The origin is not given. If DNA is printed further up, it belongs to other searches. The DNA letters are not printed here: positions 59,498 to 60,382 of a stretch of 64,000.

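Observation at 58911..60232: Two minus-strand insert genes inserted between terminase large subunit and portal, one a tandem-GntR regulator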

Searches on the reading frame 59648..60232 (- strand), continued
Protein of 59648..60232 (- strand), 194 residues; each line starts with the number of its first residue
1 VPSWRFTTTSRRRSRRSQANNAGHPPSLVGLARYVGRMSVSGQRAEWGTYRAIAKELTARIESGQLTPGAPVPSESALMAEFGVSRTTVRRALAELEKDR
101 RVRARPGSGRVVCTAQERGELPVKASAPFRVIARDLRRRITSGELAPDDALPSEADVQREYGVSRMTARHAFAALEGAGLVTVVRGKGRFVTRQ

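Call 18: find_encoding_contigs(protein=P0009, flank=8000, max_places=2)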
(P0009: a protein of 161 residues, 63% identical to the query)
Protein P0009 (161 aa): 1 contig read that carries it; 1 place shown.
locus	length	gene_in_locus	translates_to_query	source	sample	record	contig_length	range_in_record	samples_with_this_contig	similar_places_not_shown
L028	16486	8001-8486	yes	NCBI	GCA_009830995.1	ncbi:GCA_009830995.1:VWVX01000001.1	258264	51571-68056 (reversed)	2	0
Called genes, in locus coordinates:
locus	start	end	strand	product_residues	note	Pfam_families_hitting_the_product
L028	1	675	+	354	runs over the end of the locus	PF03631:Virul_fac_BrkB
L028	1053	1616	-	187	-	-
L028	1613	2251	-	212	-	-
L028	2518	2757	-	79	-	PF13377:Peripla_BP_3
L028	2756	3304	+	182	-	PF14659:Phage_int_SAM_3, PF22022:Phage_int_M (weak)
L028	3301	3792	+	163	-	PF00589:Phage_integrase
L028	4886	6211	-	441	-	PF26308:YopA_M, PF27216:YopA_C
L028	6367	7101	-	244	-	-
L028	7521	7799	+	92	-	-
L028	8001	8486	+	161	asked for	PF00392:GntR, PF25213:HVO_A0261_N (faint), PF13412:HTH_24 (faint), PF02082:Rrf2 (faint), PF09339:HTH_IclR (faint), PF22168:DIP2311-like_C (faint), PF12802:MarR_2 (faint), PF00392:GntR, +6 more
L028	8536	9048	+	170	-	PF01966:HD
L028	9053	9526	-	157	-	PF00293:NUDIX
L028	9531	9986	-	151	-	PF02861:Clp_N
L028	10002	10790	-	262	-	PF19319:DUF5919 (weak)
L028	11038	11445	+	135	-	-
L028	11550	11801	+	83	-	-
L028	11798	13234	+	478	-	PF01580:FtsK_SpoIIIE (weak)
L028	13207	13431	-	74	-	-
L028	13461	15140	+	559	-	PF20199:RepSA, PF23343:REP_ORF2-G2P (weak)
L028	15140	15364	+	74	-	PF12728:HTH_17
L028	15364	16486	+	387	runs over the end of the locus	PF26003:Integrase_N_phage, PF14659:Phage_int_SAM_3, PF22022:Phage_int_M (weak), PF00589:Phage_integrase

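Call 19: find_encoding_contigs(protein=P0012, flank=8000, max_places=2)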
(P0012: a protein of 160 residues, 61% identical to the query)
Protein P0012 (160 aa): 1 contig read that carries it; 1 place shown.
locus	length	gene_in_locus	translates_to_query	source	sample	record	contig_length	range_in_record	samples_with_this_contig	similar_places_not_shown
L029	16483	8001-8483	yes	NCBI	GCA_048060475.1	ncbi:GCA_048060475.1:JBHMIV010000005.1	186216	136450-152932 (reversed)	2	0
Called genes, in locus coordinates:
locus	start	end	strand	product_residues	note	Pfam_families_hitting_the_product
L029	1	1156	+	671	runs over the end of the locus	PF00070:Pyr_redox (faint), PF00724:Oxidored_FMN, PF01266:DAO (faint), PF00890:FAD_binding_2 (weak), PF03486:HI0933_like (weak), PF07992:Pyr_redox_2, PF12831:FAD_oxidored (weak), PF13450:NAD_binding_8, +1 more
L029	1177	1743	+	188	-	PF03551:PadR, PF10400:Vir_act_alpha_C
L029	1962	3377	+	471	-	PF20091:Abhydrolase_10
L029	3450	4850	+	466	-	PF20091:Abhydrolase_10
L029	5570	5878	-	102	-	-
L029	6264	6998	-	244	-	-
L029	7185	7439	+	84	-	-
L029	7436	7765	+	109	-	-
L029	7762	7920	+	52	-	-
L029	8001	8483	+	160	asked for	PF00392:GntR, PF13384:HTH_23 (faint), PF13545:HTH_Crp_2 (faint), PF02082:Rrf2 (faint), PF09339:HTH_IclR (faint), PF12802:MarR_2 (faint), PF13730:HTH_36 (faint), PF00392:GntR, +8 more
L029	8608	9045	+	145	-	-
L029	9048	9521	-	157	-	PF00293:NUDIX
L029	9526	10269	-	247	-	PF19319:DUF5919 (weak)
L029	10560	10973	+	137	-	-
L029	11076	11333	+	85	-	-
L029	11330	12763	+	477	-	PF01580:FtsK_SpoIIIE (weak)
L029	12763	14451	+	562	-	PF20199:RepSA, PF23343:REP_ORF2-G2P (weak)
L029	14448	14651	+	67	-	PF12728:HTH_17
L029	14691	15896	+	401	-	PF00589:Phage_integrase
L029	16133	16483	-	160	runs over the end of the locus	PF00383:dCMP_cyt_deam_1, PF14437:MafB19-deam, PF14439:Bd3614-deam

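Call 20: find_encoding_contigs(protein=P0058, flank=8000, max_places=2)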
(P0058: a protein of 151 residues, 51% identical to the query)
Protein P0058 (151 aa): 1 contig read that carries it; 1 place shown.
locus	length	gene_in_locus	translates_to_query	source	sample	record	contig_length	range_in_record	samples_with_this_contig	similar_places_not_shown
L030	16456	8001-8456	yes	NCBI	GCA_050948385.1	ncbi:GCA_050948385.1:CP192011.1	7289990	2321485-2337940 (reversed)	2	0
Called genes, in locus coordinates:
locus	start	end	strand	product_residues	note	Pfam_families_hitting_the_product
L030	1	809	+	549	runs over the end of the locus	PF09924:LPG_synthase_C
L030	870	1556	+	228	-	PF04493:Endonuclease_5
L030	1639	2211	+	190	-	PF00440:TetR_N, PF21597:TetR_C_43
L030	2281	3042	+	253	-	PF00106:adh_short, PF08659:KR, PF13561:adh_short_C2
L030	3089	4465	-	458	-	PF01425:Amidase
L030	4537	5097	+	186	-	PF00440:TetR_N, PF17940:TetR_C_31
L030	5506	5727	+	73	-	-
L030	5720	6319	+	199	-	PF10935:DUF2637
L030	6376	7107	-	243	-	-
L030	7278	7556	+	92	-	-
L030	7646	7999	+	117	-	-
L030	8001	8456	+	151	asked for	PF08279:HTH_11 (faint), PF25213:HVO_A0261_N (faint), PF00392:GntR, PF02082:Rrf2 (faint), PF03428:RP-C (faint), PF12840:HTH_20 (faint), PF13545:HTH_Crp_2 (faint), PF00392:GntR, +7 more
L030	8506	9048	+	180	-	PF01966:HD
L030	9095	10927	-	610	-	-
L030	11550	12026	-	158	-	PF00293:NUDIX, PF14815:NUDIX_4 (faint)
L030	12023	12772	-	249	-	-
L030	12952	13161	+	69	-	-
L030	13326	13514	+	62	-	-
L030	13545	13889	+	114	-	-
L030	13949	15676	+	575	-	PF01580:FtsK_SpoIIIE (weak)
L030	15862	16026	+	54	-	PF12728:HTH_17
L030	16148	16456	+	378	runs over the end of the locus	PF00589:Phage_integrase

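Call 22: find_encoding_contigs(protein=P0004, flank=8000, max_places=2)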
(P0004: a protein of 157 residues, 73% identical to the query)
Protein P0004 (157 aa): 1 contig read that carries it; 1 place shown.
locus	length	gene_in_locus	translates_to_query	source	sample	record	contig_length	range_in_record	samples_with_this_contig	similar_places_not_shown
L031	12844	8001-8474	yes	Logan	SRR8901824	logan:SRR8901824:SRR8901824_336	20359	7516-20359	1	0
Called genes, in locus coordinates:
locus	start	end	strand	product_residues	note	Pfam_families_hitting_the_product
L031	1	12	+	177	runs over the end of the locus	-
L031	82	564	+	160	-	-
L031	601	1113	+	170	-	-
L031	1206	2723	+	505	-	PF09481:CRISPR_Cse1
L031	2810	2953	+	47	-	-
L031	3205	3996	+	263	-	PF19508:DUF6042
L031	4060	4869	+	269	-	-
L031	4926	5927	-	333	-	-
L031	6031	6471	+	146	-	-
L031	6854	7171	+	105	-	-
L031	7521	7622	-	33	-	-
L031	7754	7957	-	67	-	-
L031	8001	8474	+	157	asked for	PF00392:GntR, PF13545:HTH_Crp_2 (faint), PF02082:Rrf2 (faint), PF12840:HTH_20 (faint), PF13730:HTH_36 (faint), PF08279:HTH_11 (weak), PF12802:MarR_2 (weak), PF00392:GntR, +11 more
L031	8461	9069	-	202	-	PF20441:TerL_nuclease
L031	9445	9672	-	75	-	-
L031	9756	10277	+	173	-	-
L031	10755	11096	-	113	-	-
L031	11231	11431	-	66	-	-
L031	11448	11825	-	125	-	-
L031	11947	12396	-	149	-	-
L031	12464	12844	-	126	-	?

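Call 23: find_encoding_contigs(protein=P0118, flank=8000, max_places=2)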
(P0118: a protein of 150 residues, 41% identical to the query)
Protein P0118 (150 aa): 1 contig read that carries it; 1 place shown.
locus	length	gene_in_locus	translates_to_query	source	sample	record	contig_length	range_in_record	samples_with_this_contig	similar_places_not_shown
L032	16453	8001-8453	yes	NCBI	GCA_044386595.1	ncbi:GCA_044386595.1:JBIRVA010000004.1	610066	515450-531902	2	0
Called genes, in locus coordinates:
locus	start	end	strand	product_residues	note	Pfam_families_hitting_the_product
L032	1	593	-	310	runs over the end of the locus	PF00288:GHMP_kinases_N, PF08544:GHMP_kinases_C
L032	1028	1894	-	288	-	PF00398:RrnaAD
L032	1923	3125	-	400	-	PF03990:DUF348, PF07501:G5, PF06737:Transglycosylas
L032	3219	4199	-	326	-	PF01026:TatD_DNase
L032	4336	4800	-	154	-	-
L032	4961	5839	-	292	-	PF00590:TP_methylase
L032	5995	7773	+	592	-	PF02366:PMT, PF13231:PMT_2, PF16192:PMT_4TMC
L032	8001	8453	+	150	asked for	PF00392:GntR, PF13730:HTH_36 (faint), PF03428:RP-C (faint), PF13545:HTH_Crp_2 (faint), PF02082:Rrf2 (faint), PF12802:MarR_2 (faint), PF14502:HTH_41 (faint), PF00392:GntR, +3 more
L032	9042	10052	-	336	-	-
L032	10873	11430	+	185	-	-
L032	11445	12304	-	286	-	PF13340:DUF4096, PF01609:DDE_Tnp_1, PF13586:DDE_Tnp_1_2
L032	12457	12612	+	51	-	-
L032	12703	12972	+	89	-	-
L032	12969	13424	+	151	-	PF18967:PycTM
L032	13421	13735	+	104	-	-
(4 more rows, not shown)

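Call 24: find_encoding_contigs(protein=P0031, flank=8000, max_places=2)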
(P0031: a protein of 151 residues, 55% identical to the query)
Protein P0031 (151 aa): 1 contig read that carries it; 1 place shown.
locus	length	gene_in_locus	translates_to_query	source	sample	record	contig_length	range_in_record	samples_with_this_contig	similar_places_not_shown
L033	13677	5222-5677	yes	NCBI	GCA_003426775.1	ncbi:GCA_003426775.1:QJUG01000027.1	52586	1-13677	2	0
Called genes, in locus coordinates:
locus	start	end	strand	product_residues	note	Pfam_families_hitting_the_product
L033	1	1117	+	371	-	PF25497:COR-B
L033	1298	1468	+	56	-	-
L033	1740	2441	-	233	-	-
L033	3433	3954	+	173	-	-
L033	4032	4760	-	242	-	-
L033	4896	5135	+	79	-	-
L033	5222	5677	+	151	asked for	PF00392:GntR, PF13545:HTH_Crp_2 (faint), PF02082:Rrf2 (faint), PF13730:HTH_36 (faint), PF14502:HTH_41 (faint), PF22168:DIP2311-like_C (faint), PF09339:HTH_IclR (faint), PF00392:GntR, +7 more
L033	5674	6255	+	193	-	PF01966:HD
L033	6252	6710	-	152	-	-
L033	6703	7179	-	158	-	PF00293:NUDIX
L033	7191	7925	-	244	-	-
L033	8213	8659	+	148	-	-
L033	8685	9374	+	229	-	-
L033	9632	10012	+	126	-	-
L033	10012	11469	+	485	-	PF01580:FtsK_SpoIIIE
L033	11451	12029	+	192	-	-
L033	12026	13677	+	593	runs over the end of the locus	PF20199:RepSA, PF23343:REP_ORF2-G2P (faint)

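Call 29: search_dna_similar(query=window:59648-60121:-, collection=plasmids, mode=protein, max_rows=30, max_evalue=1e-8)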
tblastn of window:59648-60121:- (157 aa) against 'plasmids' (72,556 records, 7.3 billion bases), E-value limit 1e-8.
Records with a match: 44; places in all: 49; records where one place covers at least 80% of the query: 12.
Best place of each record, by identity: <60% 44.
By first word of the organism name: Streptomyces 12; Caballeronia 6; Rhodococcus 4; Burkholderia 4; Pseudonocardia 2; Deinococcus 2; Sinorhizobium 2; Nocardiopsis 2; Nonomuraea 1; Streptosporangium 1; and 8 more.
By predicted mobility (MOB-suite, as given by PLSDB): non-mobilizable 35; conjugative 5; mobilizable 4.
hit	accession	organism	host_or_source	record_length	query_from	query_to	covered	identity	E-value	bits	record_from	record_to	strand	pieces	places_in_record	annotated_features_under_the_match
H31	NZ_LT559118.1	Nonomuraea gerenzanensis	-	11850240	2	155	98%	36.8%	9e-16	80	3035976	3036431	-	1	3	none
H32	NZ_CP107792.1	Streptomyces sp. NBC_00562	-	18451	11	154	92%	38.9%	5e-13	72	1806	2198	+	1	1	GntR family transcriptional regulator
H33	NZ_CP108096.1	Streptomyces sp. NBC_00239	-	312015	13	154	90%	36.1%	1e-14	77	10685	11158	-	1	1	none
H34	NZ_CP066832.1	Streptomyces liliifuscus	whole organism,soil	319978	13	156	92%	34.4%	3e-12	70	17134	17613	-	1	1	winged helix-turn-helix domain-containing protein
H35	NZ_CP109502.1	Streptomyces sp. NBC_01426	-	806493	13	156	92%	34.4%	4e-10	64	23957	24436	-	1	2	winged helix-turn-helix domain-containing protein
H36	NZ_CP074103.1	Streptomyces mirabilis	fresh creek bank soil, topsoil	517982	13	156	92%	34.4%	4e-10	64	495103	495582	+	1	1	winged helix-turn-helix domain-containing protein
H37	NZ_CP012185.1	Pseudonocardia sp. EC080619-01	Apterostigma dentigerum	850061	34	154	77%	39.7%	1e-10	66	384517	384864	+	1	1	none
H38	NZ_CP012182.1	Pseudonocardia sp. EC080610-09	Apterostigma dentigerum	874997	34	154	77%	39.7%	1e-10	66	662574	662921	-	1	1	none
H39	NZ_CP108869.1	Streptomyces sp. NBC_00829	-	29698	13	156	92%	33.1%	8e-13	72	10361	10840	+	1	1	GntR family transcriptional regulator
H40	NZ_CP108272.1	Streptomyces sp. NBC_00045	-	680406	13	154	90%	33.3%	2e-9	62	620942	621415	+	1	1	GntR family transcriptional regulator (x2)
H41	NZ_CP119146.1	Streptomyces sp. AM 4-1-1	Apis mellifera,cell culture,Insects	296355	13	156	92%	32.7%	3e-9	62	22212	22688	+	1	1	GntR family transcriptional regulator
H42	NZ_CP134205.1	Streptomyces sp. BB1-1-1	bumble bee,whole organism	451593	13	154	90%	32.7%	5e-9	61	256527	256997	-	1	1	GntR family transcriptional regulator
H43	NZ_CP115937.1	Streptomyces goshikiensis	microorganism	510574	13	154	90%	30.9%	3e-10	64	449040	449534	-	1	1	winged helix-turn-helix domain-containing protein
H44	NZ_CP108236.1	Streptomyces sp. NBC_00080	-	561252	13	154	90%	29.7%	8e-9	60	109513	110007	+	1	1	GntR family transcriptional regulator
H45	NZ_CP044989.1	Deinococcus sp. AJ005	single cell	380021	66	156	58%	41.7%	2e-11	67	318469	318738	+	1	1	GntR family transcriptional regulator | FGGY family carbohydrate kinase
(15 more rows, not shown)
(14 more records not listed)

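Call 30: get_annotated_region(hit=H8, flank=9000)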
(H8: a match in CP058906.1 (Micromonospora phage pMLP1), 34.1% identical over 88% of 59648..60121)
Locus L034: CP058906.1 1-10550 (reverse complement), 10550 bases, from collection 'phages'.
description: Micromonospora phage pMLP1, complete sequence.
organism: Micromonospora phage pMLP1 (NCBI taxid 219292)
taxonomy: Viruses; Duplodnaviria; Heunggongvirae; Uroviricota; Caudoviricetes
host: Micromonospora carbonacea str. Africana; source: soil; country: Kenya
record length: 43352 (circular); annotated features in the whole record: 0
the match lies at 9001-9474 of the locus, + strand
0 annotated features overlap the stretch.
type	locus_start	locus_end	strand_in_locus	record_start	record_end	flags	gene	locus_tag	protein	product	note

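Call 43: search_solved_structures(query=P0003, max_evalue=0.001, show_alignments=1)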
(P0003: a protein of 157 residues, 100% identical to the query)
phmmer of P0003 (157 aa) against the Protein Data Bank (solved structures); distinct sequences matched with E-value up to 0.001: 16.
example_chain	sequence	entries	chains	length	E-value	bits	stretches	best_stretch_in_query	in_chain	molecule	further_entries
4u0y_A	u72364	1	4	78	3.3e-10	43.6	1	93-154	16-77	HTH-type transcriptional repressor YvoA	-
4u0v_A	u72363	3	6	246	1.2e-09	41.8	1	94-156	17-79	HTH-type transcriptional repressor YvoA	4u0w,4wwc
2wv0_A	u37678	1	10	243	1.3e-09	41.7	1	94-156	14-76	HTH-TYPE TRANSCRIPTIONAL REPRESSOR YVOA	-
1v4r_A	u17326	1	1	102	8.5e-09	39.1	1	90-151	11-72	Transcriptional Repressor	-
9i0v_A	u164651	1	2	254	1.2e-07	35.4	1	29-81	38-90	HTH-type transcriptional repressor DasR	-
4zs8_A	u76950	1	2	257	1.2e-07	35.4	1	28-84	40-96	HTH-type transcriptional repressor DasR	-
3eet_A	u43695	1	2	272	1.8e-07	34.8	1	91-155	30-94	Putative GntR-family transcriptional regulator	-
4egy_A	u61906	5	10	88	2.6e-07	34.2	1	13-73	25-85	Arabinose metabolism transcriptional repressor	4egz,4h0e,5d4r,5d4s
2ra5_A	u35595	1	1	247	7.5e-07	32.7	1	13-133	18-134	Putative transcriptional regulator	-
7u5q_A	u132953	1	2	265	2e-06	31.4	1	12-77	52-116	Transcriptional regulator, GntR family protein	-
8pqm_A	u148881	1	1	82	9.6e-06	29.2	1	87-154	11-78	FadR family transcriptional regulator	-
3bwg_A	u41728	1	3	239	2.6e-05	27.8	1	13-99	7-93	Uncharacterized HTH-type transcriptional regulator yydK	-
5kvr_A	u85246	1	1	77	3.1e-05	27.5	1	94-154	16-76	Pyruvate dehydrogenase complex repressor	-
9wfi_A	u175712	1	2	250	0.00028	24.4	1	16-78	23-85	Uncharacterized HTH-type transcriptional regulator Rv0494,Fatty acid metabolism regulator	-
2di3_A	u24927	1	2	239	0.0004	23.9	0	17-73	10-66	Bacterial regulatory proteins, GntR family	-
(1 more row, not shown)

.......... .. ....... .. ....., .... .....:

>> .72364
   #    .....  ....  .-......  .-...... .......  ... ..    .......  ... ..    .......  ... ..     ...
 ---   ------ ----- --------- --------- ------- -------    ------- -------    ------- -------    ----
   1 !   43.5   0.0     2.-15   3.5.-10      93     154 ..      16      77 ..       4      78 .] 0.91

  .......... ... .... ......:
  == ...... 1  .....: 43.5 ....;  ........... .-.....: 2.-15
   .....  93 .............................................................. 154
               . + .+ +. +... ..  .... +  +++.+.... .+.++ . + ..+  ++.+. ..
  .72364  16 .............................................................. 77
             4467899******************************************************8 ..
